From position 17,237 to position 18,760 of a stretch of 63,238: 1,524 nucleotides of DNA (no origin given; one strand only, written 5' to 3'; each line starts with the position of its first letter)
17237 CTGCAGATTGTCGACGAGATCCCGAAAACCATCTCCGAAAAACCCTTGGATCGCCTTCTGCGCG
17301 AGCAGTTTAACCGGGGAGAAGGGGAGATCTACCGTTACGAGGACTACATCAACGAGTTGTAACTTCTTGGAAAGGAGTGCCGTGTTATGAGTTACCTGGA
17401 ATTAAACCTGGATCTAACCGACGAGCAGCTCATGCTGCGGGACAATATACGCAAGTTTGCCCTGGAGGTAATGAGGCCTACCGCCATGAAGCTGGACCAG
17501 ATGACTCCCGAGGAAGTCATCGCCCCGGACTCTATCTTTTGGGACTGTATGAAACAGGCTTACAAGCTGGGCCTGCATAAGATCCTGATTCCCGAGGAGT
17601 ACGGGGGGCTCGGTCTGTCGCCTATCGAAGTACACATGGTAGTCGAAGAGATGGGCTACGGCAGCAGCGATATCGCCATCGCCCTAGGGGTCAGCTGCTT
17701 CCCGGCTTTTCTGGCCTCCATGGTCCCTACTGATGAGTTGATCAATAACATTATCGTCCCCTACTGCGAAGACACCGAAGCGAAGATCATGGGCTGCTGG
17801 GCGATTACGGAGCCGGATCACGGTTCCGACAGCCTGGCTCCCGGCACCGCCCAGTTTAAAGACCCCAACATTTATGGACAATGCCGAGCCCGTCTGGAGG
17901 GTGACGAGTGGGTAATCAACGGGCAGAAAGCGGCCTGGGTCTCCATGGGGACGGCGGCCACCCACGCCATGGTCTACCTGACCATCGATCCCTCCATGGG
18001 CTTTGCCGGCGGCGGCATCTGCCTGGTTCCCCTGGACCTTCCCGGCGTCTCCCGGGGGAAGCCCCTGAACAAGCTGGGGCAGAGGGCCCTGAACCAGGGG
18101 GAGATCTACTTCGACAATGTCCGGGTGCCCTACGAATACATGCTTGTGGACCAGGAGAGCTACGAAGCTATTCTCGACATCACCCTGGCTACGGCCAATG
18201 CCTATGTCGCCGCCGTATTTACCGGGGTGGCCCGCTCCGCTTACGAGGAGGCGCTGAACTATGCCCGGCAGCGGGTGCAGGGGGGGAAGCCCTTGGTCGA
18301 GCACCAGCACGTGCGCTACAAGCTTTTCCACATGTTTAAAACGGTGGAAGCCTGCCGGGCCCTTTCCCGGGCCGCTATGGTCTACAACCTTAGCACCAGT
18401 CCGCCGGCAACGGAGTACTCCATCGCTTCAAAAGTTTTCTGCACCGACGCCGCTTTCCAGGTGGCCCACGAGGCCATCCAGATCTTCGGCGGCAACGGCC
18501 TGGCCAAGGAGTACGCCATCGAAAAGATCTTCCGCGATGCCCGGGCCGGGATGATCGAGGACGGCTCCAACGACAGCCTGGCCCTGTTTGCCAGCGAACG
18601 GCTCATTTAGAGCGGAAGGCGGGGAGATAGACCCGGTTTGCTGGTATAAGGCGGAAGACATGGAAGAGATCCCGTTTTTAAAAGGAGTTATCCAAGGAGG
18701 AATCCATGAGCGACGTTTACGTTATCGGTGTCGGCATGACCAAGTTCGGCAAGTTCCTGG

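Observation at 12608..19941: TetR-linked acyl-CoA cluster with two tandem DUF2148 Fe-S paralogs and an SCP2 carrier but no hydratase or dehydrogenase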

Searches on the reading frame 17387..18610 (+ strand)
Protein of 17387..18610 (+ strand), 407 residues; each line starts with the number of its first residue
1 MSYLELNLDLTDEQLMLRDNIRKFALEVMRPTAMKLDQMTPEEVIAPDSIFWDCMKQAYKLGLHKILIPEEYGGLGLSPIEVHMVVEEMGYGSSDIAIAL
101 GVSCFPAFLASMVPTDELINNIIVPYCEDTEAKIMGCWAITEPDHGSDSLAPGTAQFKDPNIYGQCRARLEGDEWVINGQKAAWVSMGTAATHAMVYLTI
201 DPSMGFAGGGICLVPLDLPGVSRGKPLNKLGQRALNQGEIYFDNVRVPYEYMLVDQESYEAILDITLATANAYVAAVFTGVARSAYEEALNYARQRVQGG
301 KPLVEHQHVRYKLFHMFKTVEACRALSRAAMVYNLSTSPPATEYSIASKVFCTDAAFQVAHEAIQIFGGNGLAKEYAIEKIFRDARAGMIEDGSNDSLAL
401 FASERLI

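Call 3: search_protein_families(library=pfam, proteins=[window:17387-18610:+], max_evalue=0.01)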
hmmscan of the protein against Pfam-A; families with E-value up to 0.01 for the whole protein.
window:17387-18610:+ (407 aa): 5 families
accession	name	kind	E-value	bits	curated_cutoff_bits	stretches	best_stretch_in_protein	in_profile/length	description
PF00441.29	Acyl-CoA_dh_1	-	7.3e-30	104.5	22.4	1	272-406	16-149/150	Acyl-CoA dehydrogenase, C-terminal domain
PF02771.21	Acyl-CoA_dh_N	-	1.6e-16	61.1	22.9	1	11-103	1-85/113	Acyl-CoA dehydrogenase, N-terminal domain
PF02770.24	Acyl-CoA_dh_M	-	1.7e-16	60.6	33.3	1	137-245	1-97/97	Acyl-CoA dehydrogenase, middle domain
PF08028.16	Acyl-CoA_dh_2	-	1.3e-14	55.1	22.7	1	274-388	3-126/134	Acyl-CoA dehydrogenase, C-terminal domain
PF22924.1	ACOX_C_alpha1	-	0.002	18.4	27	0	289-402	26-164/169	Acyl-CoA oxidase, C-alpha1 domain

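Call 4: search_protein_families(library=ncbifam, proteins=[window:17387-18610:+], max_evalue=0.01)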
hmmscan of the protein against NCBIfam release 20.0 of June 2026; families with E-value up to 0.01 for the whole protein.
window:17387-18610:+ (407 aa): 23 families
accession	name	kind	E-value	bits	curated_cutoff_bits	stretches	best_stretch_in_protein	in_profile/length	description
NF042972.1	AcrlCoAredClosAcrC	equivalog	4e-55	187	640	1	7-396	2-366/378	acryloyl-CoA reductase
NF043006.1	CyhCrbnylCoADH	equivalog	2.6e-46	158.3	650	1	11-396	5-365/380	cyclohexane-1-carbonyl-CoA dehydrogenase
NF053553.1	prodigi_MBC_PigA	equivalog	3.4e-42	144.9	500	1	7-396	2-369/381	prodigiosin MBC biosynthesis dehydrogenase PigA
NF045552.1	GlutCoADH_Des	equivalog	2.2e-41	142.3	470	1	7-395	2-368/387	glutaryl-CoA dehydrogenase Acd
NF042439.1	SulpropCoADesulf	equivalog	3.3e-39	134.7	600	1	21-397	4-361/379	3-sulfinopropanoyl-CoA desulfinase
NF058590.1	AcCoDHFadEBacil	equivalog_domain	1.2e-38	133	600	1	9-398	20-402/586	acyl-CoA dehydrogenase FadE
NF045652.1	ProlPCPDhRedW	equivalog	4.5e-37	127.8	650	1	48-396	30-363/376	L-prolyl-[peptidyl-carrier protein] dehydrogenase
TIGR03207.1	cyc_hxne_CoA_dh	equivalog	8e-34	117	575.35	1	11-396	2-361/372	cyclohexanecarboxyl-CoA dehydrogenase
NF008997.0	PRK12341.1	equivalog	1.6e-33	116.4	537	1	8-400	3-370/382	acyl-CoA dehydrogenase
NF002885.1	PRK03354.1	equivalog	5.3e-32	111.3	540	1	55-402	43-369/378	crotonobetainyl-CoA dehydrogenase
NF052270.1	Staph_DH_FadE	equivalog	2.4e-26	92.4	600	1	132-398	136-385/400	acyl-CoA dehydrogenase FadE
NF049984.1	Rv1679_FadE16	equivalog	2.5e-20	73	600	1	59-398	34-357/371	Rv1679 family acyl-CoA dehydrogenase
TIGR03203.1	pimD_small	equivalog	1.8e-16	60.2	652.7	1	168-397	140-365/378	pimeloyl-CoA dehydrogenase small subunit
TIGR04022.1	sulfur_SfnB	equivalog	6.5e-16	58.2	430.9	1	166-392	133-366/391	SfnB family sulfur acquisition oxidoreductase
NF050027.1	acylCoADhIpdE2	equivalog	9.9e-15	54.8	450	1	269-387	179-291/311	acyl-CoA dehydrogenase IpdE2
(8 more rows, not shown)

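Call 38: search_solved_structures(query=window:17387-18610:+, max_evalue=1e-20, show_alignments=2)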
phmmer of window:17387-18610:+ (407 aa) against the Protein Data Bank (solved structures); distinct sequences matched with E-value up to 1e-20: 61 (the best 60 are shown).
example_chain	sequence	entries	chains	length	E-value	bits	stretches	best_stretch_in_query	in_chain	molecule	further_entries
1ukw_A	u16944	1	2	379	1e-49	172.8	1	7-402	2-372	acyl-CoA dehydrogenase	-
4n5f_A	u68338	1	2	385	7.2e-44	153.5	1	10-397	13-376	Putative acyl-CoA dehydrogenase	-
1udy_A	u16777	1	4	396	1.6e-43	152.4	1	7-395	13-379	Acyl-CoA dehydrogenase, medium-chain specific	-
3mdd_A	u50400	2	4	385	1.6e-43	152.4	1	7-395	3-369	MEDIUM CHAIN ACYL-COA DEHYDROGENASE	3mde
1jqi_A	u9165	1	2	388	1.6e-43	152.4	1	8-400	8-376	short chain acyl-CoA dehydrogenase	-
4u83_A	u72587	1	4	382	3.7e-43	151.2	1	9-400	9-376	Acyl-CoA dehydrogenase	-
4m9a_A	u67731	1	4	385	5.3e-43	150.7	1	10-397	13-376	Acyl-CoA dehydrogenase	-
1ege_A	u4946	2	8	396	2.4e-42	148.5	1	7-400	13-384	MEDIUM CHAIN ACYL-COA DEHYDROGENASE | Acyl-CoA dehydrogenase, medium-chain specific, mitochondrial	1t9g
4p13_A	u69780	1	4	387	2.8e-42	148.3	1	7-400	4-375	Medium-chain specific acyl-CoA dehydrogenase, mitochondrial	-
2a1t_A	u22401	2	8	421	3.1e-42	148.2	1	7-400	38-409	Acyl-CoA dehydrogenase, medium-chain specific, mitochondrial precursor | Medium-chain specific acyl-CoA dehydrogenase, mitochondrial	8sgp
7y0a_A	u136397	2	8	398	1.1e-41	146.4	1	9-400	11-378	Short-chain specific acyl-CoA dehydrogenase, mitochondrial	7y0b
1egc_A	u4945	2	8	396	1.1e-41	146.3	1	7-399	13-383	MEDIUM CHAIN ACYL-COA DEHYDROGENASE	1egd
8sgs_A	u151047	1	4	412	1.2e-41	146.2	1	9-400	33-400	Short-chain specific acyl-CoA dehydrogenase, mitochondrial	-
2jif_A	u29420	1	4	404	2.4e-41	145.2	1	10-396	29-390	SHORT/BRANCHED CHAIN SPECIFIC ACYL-COA DEHYDROGENASE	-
7p98_A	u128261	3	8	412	8.2e-41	143.5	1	10-400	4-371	Short-chain acyl-CoA dehydrogenase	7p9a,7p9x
6fah_C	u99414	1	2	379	5e-29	104.7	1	51-397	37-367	Caffeyl-CoA reductase-Etf complex subunit CarC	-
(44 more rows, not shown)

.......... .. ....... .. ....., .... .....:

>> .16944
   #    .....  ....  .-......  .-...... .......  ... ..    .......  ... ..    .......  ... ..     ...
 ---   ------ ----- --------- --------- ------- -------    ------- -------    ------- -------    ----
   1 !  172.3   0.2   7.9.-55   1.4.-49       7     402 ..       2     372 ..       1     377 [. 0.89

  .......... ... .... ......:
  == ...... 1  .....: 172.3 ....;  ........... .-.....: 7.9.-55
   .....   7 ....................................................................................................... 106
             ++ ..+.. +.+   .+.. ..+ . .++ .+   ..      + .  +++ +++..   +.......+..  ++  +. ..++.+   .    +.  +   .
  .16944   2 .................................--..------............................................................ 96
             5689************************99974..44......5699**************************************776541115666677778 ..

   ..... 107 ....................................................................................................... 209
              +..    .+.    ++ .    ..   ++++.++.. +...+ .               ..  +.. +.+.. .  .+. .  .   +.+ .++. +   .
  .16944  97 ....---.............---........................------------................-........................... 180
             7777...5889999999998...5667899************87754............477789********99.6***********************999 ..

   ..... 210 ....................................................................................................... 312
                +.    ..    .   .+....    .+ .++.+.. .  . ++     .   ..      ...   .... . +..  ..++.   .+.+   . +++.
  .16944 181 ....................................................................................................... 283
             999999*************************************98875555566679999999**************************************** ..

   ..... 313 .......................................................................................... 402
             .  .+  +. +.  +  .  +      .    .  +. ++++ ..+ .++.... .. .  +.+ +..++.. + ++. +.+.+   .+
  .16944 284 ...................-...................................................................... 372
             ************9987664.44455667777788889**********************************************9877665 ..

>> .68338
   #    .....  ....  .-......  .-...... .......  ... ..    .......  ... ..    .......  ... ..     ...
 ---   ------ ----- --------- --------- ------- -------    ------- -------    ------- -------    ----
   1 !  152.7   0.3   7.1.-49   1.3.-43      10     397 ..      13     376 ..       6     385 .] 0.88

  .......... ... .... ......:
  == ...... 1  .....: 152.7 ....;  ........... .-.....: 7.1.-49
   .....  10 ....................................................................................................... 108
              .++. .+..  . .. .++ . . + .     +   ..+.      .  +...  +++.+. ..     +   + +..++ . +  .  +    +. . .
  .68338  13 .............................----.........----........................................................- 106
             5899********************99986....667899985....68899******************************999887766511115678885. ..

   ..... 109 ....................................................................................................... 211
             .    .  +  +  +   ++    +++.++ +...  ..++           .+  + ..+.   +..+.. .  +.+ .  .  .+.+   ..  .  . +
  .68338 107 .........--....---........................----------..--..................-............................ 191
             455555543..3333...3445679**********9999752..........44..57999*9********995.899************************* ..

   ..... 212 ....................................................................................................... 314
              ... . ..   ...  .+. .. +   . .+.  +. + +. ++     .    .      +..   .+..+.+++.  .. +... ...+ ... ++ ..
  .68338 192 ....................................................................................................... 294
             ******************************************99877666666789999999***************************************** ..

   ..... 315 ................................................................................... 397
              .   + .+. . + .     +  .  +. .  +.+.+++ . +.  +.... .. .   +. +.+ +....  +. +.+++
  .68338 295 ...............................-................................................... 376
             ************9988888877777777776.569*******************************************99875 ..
